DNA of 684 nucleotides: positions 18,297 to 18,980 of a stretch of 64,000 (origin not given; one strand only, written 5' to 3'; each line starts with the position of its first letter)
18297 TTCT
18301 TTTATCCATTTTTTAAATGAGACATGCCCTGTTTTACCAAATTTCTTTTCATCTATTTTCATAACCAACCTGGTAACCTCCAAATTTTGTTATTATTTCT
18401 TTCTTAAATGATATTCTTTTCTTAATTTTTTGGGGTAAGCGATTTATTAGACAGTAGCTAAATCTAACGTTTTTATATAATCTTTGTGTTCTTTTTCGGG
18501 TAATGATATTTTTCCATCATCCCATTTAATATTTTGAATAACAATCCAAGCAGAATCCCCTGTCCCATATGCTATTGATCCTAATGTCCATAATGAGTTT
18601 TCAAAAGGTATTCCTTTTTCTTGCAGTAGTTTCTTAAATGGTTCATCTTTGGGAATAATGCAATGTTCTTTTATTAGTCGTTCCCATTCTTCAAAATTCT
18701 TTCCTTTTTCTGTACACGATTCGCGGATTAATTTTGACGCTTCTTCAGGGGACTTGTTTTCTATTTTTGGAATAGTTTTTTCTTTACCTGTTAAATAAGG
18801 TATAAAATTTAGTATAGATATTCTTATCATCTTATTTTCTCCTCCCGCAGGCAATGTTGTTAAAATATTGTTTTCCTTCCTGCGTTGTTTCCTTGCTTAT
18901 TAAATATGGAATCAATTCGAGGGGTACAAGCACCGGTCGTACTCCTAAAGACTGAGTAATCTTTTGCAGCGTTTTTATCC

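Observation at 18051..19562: HigB/HigA followed by an uncharacterised 127-aa protein plus XRE regulator, a possible second TA-like pair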

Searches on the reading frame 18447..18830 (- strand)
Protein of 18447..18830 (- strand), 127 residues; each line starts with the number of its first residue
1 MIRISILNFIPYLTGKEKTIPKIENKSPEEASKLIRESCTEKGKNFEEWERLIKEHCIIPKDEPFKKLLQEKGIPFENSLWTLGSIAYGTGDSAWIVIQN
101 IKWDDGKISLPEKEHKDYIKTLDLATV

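Call 3: search_protein_families(library=pfam, proteins=[window:18447-18830:-], max_evalue=1)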
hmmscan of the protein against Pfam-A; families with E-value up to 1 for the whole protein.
window:18447-18830:- (127 aa): 0 families

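Call 4: search_protein_families(library=ncbifam, proteins=[window:18447-18830:-], max_evalue=1)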
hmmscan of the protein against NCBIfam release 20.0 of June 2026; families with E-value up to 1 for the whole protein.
window:18447-18830:- (127 aa): 0 families

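Call 5: find_homologous_proteins(query=window:18447-18830:-, max_evalue=0.01)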
Query window:18447-18830:- (127 aa): 2 proteins with E <= 0.01 among 9 candidates.
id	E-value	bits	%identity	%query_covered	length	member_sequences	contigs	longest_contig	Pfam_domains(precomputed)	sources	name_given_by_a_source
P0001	1.7e-78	279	98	100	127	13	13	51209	-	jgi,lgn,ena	-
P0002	1.3e-68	247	85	100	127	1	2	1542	-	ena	-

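Call 6: search_protein_families(library=padloc, proteins=[window:18447-18830:-], max_evalue=1)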
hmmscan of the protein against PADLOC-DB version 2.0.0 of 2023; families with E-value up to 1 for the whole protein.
window:18447-18830:- (127 aa): 0 families

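Call 7: search_protein_families(library=phrogs, proteins=[window:18447-18830:-], max_evalue=1)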
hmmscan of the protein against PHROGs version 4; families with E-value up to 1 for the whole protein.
window:18447-18830:- (127 aa): 4 families
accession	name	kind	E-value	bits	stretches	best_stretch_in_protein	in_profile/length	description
phrog_13321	-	unknown function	0.073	13.2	1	7-70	202-266/307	-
phrog_18325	-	unknown function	0.093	14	1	29-54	12-37/56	-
phrog_15818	-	unknown function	0.11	13.3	1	100-123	87-110/113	-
phrog_5683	-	unknown function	0.7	10.9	0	29-51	13-35/65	-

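Call 9: find_encoding_contigs(protein=P0001, flank=6000, max_places=10)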
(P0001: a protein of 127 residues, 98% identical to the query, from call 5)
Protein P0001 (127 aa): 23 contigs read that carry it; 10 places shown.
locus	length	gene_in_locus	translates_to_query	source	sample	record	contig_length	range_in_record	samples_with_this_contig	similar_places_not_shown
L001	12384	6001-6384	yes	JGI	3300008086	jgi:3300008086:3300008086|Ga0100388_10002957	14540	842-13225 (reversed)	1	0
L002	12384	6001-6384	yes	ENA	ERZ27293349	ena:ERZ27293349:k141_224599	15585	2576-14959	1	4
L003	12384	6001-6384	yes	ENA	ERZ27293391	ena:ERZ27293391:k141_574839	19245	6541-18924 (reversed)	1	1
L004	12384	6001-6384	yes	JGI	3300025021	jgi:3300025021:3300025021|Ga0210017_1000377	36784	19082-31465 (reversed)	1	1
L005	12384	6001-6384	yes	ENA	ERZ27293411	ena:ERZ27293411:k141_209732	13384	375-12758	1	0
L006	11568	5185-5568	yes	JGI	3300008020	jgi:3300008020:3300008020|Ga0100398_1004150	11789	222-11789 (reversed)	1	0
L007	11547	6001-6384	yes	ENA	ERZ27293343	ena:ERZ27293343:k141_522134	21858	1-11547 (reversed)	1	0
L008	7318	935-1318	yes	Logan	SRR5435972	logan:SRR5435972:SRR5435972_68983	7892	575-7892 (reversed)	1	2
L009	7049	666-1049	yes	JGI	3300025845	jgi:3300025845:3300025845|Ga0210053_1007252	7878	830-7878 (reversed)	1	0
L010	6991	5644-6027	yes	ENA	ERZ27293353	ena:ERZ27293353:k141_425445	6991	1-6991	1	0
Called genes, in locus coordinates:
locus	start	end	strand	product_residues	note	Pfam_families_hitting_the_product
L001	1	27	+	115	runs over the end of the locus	PF01741:MscL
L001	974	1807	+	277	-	-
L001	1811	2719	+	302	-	PF08843:AbiEii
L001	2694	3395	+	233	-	PF00215:OMPdecase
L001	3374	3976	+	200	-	PF00156:Pribosyltran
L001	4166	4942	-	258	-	PF13276:HTH_21, PF00665:rve, PF24764:rva_4, PF13683:rve_3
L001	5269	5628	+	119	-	PF05973:Gp49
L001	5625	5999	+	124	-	PF01381:HTH_3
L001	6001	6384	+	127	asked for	-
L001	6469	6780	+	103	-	PF12844:HTH_19 (faint), PF01381:HTH_3, PF13560:HTH_31 (weak)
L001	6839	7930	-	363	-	PF13439:Glyco_transf_4, PF20706:GT4-conflict (weak), PF00534:Glycos_transf_1, PF13692:Glyco_trans_1_4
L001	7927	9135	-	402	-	PF04932:Wzy_C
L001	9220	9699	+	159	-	PF08241:Methyltransf_11 (faint)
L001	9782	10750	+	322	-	PF01075:Glyco_transf_9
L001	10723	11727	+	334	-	PF01075:Glyco_transf_9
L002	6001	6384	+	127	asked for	-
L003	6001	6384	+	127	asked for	-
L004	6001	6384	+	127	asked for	-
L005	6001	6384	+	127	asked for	-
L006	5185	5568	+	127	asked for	-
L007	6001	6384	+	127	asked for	-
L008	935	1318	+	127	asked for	-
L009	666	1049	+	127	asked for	-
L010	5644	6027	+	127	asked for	-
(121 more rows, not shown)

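Call 10: find_encoding_contigs(protein=P0002, flank=6000, max_places=10)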
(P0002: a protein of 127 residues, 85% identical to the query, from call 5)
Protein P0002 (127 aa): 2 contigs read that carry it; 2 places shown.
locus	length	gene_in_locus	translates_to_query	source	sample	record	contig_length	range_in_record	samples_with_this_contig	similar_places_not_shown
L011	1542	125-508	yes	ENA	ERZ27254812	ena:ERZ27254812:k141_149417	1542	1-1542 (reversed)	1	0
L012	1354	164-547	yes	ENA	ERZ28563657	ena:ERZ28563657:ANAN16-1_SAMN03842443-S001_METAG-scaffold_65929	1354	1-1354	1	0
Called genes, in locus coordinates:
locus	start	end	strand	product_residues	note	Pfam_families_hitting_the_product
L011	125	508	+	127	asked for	-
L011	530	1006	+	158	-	-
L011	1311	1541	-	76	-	?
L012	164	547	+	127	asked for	-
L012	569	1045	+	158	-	-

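Call 14: search_protein_representatives(protein=window:18447-18830:-)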
Query: 127 residues. Proteins with E-value up to 0.001 (for the whole library): 14; up to 1e-10: 9; up to 1e-30: 1. The best 14 are listed.
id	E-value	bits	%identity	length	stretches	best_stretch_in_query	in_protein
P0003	1.7e-40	154.2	56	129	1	1-121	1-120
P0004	3.1e-27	111.3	44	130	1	6-122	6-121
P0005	4.7e-23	97.8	37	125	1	1-121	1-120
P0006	4.8e-20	88.0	39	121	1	2-120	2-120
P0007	2.6e-19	85.6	37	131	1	3-119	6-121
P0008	4.9e-18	81.5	39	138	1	1-107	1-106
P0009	5.8e-18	81.3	35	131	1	3-125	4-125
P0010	5.4e-17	78.2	38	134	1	4-120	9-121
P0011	2.9e-11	59.7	41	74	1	53-122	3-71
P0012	3.9e-07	46.3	45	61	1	69-118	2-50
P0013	1.5e-06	44.4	35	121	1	31-105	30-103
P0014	9.2e-06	41.8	38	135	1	19-108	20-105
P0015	2.1e-05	40.7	33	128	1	25-112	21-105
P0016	4.4e-04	36.4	35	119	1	3-120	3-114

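Call 17: find_homologous_proteins(query=A1, max_evalue=0.01)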
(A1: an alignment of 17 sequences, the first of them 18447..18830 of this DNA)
Query A1 (17 sequences) (127 aa, profile of the alignment): 11 proteins with E <= 0.01 among 1803 candidates.
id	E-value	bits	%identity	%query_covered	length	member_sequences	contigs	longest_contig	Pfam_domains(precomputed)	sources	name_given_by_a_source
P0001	2.1e-49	185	98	100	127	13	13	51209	-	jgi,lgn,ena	-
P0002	5.8e-48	180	85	100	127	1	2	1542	-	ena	-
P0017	3.0e-36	142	41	94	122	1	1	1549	-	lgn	-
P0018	3.6e-36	142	43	94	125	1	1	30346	-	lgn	-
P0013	6.4e-33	131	35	70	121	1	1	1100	-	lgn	-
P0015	9.6e-33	131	31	72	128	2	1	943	-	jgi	jgi:hypothetical protein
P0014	1.9e-27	114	31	85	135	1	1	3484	-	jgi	-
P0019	2.0e-26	110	38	60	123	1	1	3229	-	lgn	-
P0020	1.8e-24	104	31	88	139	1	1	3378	-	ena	-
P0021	8.1e-22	96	34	73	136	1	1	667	-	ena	-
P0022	8.3e-9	53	28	88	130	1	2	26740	-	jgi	-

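Call 18: find_encoding_contigs(protein=P0018, flank=4000, max_places=3)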
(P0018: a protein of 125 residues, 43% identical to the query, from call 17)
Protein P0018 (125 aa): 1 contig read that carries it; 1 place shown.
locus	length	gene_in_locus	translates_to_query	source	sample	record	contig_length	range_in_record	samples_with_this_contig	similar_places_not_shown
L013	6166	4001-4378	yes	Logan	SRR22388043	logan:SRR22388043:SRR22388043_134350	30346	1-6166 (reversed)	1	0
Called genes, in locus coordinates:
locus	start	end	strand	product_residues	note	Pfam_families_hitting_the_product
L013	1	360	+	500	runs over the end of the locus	-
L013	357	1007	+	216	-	-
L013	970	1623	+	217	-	-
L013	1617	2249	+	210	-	PF03743:TrbI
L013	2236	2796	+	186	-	-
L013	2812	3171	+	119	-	-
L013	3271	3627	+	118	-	PF05973:Gp49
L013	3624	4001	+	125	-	-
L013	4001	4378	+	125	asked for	-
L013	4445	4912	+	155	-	-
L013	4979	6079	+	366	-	PF00589:Phage_integrase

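Call 19: find_encoding_contigs(protein=P0022, flank=4000, max_places=3)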
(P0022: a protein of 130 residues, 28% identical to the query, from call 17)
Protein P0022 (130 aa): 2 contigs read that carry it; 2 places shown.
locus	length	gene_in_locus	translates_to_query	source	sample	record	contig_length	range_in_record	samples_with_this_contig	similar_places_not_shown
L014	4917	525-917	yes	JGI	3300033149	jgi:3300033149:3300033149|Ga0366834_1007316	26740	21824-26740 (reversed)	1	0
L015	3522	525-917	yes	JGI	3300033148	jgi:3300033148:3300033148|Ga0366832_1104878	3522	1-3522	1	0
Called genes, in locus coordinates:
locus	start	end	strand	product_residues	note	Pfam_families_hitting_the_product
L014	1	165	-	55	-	?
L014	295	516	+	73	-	-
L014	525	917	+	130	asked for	-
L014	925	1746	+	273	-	-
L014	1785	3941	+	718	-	PF25788:Ig_Rha78A_N (weak), PF02369:Big_1, PF13860:FlgD_ig (weak)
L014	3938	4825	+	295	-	PF03349:Toluene_X (faint)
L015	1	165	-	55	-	?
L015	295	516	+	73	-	-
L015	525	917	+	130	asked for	-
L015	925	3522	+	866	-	?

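Call 20: find_encoding_contigs(protein=P0014, flank=4000, max_places=3)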
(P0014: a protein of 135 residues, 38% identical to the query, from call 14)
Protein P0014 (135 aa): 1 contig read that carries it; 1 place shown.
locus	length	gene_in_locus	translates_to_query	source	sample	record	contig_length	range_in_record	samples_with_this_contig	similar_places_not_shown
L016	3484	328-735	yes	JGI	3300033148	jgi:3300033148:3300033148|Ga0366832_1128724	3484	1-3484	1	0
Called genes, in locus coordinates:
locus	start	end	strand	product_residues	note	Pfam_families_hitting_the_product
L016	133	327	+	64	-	-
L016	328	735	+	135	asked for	-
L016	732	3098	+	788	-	PF02369:Big_1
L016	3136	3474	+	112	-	PF18962:Por_Secre_tail (weak), PF13860:FlgD_ig, PF13585:CHU_C (weak)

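Call 21: find_encoding_contigs(protein=P0019, flank=4000, max_places=3)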
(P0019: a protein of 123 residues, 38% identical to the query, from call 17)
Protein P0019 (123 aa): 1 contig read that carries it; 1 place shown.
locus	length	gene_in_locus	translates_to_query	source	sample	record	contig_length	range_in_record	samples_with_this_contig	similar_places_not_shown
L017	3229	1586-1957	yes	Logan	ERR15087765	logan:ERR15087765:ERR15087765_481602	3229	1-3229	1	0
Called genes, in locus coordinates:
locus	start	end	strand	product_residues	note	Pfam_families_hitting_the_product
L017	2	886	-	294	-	?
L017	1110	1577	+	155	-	-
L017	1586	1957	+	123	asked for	-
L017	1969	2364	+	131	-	-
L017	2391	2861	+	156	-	-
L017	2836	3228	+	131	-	?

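Call 22: find_encoding_contigs(protein=P0020, flank=4000, max_places=3)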
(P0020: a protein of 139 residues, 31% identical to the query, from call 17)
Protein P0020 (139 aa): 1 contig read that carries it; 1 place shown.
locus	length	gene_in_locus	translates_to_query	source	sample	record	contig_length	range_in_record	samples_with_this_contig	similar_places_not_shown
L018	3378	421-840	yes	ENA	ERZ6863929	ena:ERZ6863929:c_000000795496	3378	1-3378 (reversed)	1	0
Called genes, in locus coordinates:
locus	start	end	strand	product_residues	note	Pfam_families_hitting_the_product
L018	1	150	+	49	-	?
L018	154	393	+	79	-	-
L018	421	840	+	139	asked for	-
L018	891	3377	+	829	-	?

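Call 26: find_encoding_contigs(protein=P0003, flank=4000, max_places=3)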
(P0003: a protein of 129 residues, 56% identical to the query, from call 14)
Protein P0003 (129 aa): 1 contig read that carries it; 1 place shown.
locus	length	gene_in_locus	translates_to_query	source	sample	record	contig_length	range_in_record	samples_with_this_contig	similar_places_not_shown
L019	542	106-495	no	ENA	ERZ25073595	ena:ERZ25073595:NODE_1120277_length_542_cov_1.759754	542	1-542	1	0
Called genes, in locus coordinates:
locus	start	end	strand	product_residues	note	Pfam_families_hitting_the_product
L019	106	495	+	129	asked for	-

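Call 27: find_encoding_contigs(protein=P0017, flank=4000, max_places=3)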
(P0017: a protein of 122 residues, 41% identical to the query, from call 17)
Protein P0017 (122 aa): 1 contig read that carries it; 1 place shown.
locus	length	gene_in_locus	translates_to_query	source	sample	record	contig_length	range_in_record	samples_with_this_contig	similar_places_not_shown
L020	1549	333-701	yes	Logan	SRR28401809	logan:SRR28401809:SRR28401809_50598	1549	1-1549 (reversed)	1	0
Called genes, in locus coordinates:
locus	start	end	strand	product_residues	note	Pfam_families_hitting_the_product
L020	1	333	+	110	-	?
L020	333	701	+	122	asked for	-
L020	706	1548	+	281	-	?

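Call 33: predict_structure(alignment_id=A2)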
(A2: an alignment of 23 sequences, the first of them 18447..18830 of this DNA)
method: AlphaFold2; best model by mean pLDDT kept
length: 127 residues; sequences in the alignment: 23
mean_pLDDT: 93.6   pTM: 0.87
mean pLDDT of the five models: 93.6, 93.1, 92.8, 92.5, 92.5
residues with pLDDT >= 90: 112; 70-90: 10; 50-70: 4; < 50: 1
segments of 3 or more residues with pLDDT < 50: none
pLDDT, mean of each block of 10 residues (from residue 1): 97 95 98 97 96 95 96 97 95 87 97 91 68
secondary structure, 60 per line:
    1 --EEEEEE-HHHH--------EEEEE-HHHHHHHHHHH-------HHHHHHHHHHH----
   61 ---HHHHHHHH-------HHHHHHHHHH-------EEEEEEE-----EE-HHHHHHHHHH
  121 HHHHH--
elements in order: E3-8 H10-13 E22-26 H28-38 H46-56 H64-71 H79-88 E96-102 H111-125

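Call 35: find_related_loci(query=A3, collection=genome_contigs, flank=5000)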
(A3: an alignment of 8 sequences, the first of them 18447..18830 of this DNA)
Query A3 (127 aa) in genome_contigs; peptide patterns used: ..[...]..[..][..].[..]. (x = any residue, [..] = any of these).
18 stretches matched a pattern; 6 encode a relative of the query (tblastn E <= 1e-3); 6 distinct loci.
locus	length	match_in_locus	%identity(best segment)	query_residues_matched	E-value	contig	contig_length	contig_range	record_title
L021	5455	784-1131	48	2-118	6e-37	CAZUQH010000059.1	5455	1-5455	MAG TPA_asm: uncultured bacterium isolate binchicken_co387_22 genome assembly, contig: NODE_21748_length_5455_cov_18.839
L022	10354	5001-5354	42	1-119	4e-33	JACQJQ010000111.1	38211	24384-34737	MAG: Elusimicrobia bacterium isolate NC_groundwater_1155_Ag_S-0.1um_67_28 S_p1_S3_coassembly_k141_1107462, whole genome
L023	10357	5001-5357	42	3-122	8e-32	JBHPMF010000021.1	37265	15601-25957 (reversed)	Elusimicrobiota bacterium isolate SAG AM-324-K15 AM-324-K15_NODE_22, whole genome shotgun sequence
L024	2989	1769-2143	42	1-127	1e-31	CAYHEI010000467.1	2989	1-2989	MAG TPA_asm: uncultured bacterium isolate ERP119705_co12_111 genome assembly, contig: NODE_50990_length_2989_cov_4.95023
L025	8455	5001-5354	44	1-121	4e-31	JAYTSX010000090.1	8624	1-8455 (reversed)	MAG: Elusimicrobiota bacterium isolate GFS_5282 GFS_5282_89, whole genome shotgun sequence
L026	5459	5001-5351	36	4-121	9e-26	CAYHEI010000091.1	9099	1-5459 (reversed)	MAG TPA_asm: uncultured bacterium isolate ERP119705_co12_111 genome assembly, contig: NODE_9454_length_9099_cov_4.376161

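Call 43: fold_search(model_id=the predicted structure, library=pdb)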
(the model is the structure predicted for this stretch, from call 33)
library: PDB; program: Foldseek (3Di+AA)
matches with E <= 10: 31; with E <= 0.001: 0
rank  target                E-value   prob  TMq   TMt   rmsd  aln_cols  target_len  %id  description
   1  2aqx_B                1.7e+00  0.06  0.23  0.11  14.3       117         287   12  Crystal Structure of the Catalytic and CaM-Binding domains of Inositol 1,4,5-Trisphosphate 3-Kinase B (released 2005-12-06)
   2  1w2c_B                1.7e+00  0.04  0.15  0.09  10.0        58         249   22  Human Inositol (1,4,5) trisphosphate 3-kinase complexed with Mn2+/AMPPNP/Ins(1,4,5)P3 (released 2004-09-09)
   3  1w2f_B                1.9e+00  0.04  0.20  0.11  14.0       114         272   12  Human Inositol (1,4,5)-trisphosphate 3-kinase substituted with selenomethionine (released 2004-09-09)
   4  2aqx_A                1.9e+00  0.04  0.16  0.09  11.9        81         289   16  Crystal Structure of the Catalytic and CaM-Binding domains of Inositol 1,4,5-Trisphosphate 3-Kinase B (released 2005-12-06)
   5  2cfi                  2.0e+00  0.07  0.14  0.06   3.9        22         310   32  The hydrolase domain of human 10-FTHFD in complex with 6- formyltetrahydropterin (released 2006-03-14)
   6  8ppe_B                2.0e+00  0.03  0.16  0.09  11.4        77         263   21  Human inositol 1,4,5-trisphosphate 3-kinase A (IP3K) catalytic domain in complex with DL-6-deoxy-6-phosphoryloxymethyl (released 2024-02-28)
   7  2bw0                  2.6e+00  0.06  0.14  0.06   3.9        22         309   32  Crystal Structure of the hydrolase domain of Human 10-Formyltetrahydrofolate 2 dehydrogenase (released 2005-07-08)
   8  1w2d_B                2.8e+00  0.02  0.14  0.09  10.4        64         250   23  Human Inositol (1,4,5)-trisphosphate 3-kinase complexed with Mn2+/ADP/Ins(1,3,4,5)P4 (released 2004-09-09)
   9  8pp8_B                3.0e+00  0.04  0.22  0.11  12.5       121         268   16  Human inositol 1,4,5-trisphosphate 3-kinase A (IP3K) catalytic domain in complex with L-scyllo-inositol 1,2,4-trisphos (released 2024-02-28)
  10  8pp9_B                3.4e+00  0.02  0.14  0.09  10.4        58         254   24  Human inositol 1,4,5-trisphosphate 3-kinase A (IP3K) catalytic domain in complex with scyllo-inositol 1,2,3,5-tetrakis (released 2024-02-28)
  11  8ppj_B                3.6e+00  0.04  0.21  0.11  13.0       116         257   14  Human inositol 1,4,5-trisphosphate 3-kinase A (IP3K) catalytic domain in complex with beta-D-glucopyranosylmethanol 3, (released 2024-02-28)
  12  8pp9_A                3.6e+00  0.03  0.20  0.10  14.7       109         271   12  Human inositol 1,4,5-trisphosphate 3-kinase A (IP3K) catalytic domain in complex with scyllo-inositol 1,2,3,5-tetrakis (released 2024-02-28)
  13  8ppa_B                3.6e+00  0.03  0.22  0.11  14.8       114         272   13  Human inositol 1,4,5-trisphosphate 3-kinase A (IP3K) catalytic domain in complex with D-myo-inositol 1,4,6-trisphospha (released 2024-02-28)
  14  8pph_B                3.9e+00  0.03  0.20  0.10  12.5       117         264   14  Human inositol 1,4,5-trisphosphate 3-kinase A (IP3K) catalytic domain in complex with alpha-D-glucopyranosyl 1,3,4-tri (released 2024-02-28)
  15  8ppb_B                3.9e+00  0.03  0.22  0.11  14.5       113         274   12  Human inositol 1,4,5-trisphosphate 3-kinase A (IP3K) catalytic domain in complex with D-3-deoxy-myo-inositol 1,4,6-tri (released 2024-02-28)
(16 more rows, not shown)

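Call 44: fold_search(model_id=the predicted structure, library=viral)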
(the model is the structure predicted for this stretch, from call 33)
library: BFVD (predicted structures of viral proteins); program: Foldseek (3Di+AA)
matches with E <= 10: 65; with E <= 0.001: 0
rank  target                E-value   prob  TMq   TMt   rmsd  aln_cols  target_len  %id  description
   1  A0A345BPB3            7.3e-01  0.05  0.20  0.19  13.7       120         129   17  (no name in the UniProt tables at hand)
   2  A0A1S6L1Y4            8.8e-01  0.12  0.26  0.32   8.0       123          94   13  (no name in the UniProt tables at hand)
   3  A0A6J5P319            1.6e+00  0.16  0.23  0.20   4.5        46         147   28  Uncharacterized protein [uncultured Caudovirales phage]
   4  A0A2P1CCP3            1.6e+00  0.10  0.16  0.18   4.8        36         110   22  Uncharacterized protein [Klebsiella phage KP8]
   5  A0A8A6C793            1.6e+00  0.06  0.30  0.16   9.5       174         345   11  (no name in the UniProt tables at hand)
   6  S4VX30                2.3e+00  0.02  0.19  0.16  11.6       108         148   13  Uncharacterized protein [Pandoravirus salinus]
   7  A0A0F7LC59            2.6e+00  0.11  0.20  0.22   6.2        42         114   12  (no name in the UniProt tables at hand)
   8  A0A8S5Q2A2            2.6e+00  0.02  0.24  0.24  13.2       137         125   14  Uncharacterized protein [Siphoviridae sp. ctLqe90]
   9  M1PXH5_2              2.8e+00  0.06  0.13  0.02   6.4        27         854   22  Outer membrane autotransporter [Prochlorococcus phage P-SSP6]
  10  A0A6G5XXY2            3.6e+00  0.05  0.21  0.15   6.2        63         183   16  (no name in the UniProt tables at hand)
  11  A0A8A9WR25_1          3.8e+00  0.02  0.14  0.03  12.9       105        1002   12  (no name in the UniProt tables at hand)
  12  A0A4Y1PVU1            3.8e+00  0.01  0.14  0.19   8.7        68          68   19  (no name in the UniProt tables at hand)
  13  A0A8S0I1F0            4.4e+00  0.05  0.13  0.34   3.8        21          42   24  (no name in the UniProt tables at hand)
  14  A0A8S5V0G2            4.7e+00  0.03  0.15  0.20  10.6        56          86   12  Uncharacterized protein [Siphoviridae sp. ctBeL15]
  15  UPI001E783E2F         4.7e+00  0.02  0.18  0.13  10.3       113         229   13  (no name look-up for this kind of identifier)
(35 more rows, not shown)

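Call 47: search_solved_structures(query=A2, max_evalue=10)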
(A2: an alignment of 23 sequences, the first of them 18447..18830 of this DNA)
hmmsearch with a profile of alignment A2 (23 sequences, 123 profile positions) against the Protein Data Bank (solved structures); distinct sequences matched with E-value up to 10: 12.
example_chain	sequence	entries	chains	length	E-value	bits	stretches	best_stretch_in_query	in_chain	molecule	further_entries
5mfd_A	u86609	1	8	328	2.6e-05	27.5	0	76-91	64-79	YIIIM''6AII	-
4v3o_A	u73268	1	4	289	0.00017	24.9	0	76-91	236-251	YIII_M5_AII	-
4pls_A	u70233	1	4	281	0.00019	24.7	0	76-91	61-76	Arm00010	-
4plq_A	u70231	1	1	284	0.0002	24.7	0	76-91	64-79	Arm00011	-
4plr_A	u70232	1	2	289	0.00025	24.4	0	76-91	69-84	Arm00008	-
4v3q_A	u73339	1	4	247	0.004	20.5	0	76-91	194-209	YIII_M4_AII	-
2x7p_A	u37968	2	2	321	0.047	17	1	6-86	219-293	POSSIBLE THIAMINE BIOSYNTHESIS ENZYME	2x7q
4v8p_AN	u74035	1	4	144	0.5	13.7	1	23-79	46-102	RPL27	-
8vj1_A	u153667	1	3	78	0.57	13.5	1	45-83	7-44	Telomere resolvase ResT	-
12dq_1y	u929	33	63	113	0.86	12.9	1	27-63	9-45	Ribosome-associated inhibitor A | Protein yfiA | Protein Y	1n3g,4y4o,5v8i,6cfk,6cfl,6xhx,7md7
1l4s_A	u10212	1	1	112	0.9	12.9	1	27-63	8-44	Protein yfiA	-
4v8i_AY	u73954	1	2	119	0.99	12.7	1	27-63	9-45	Ribosome-associated inhibitor A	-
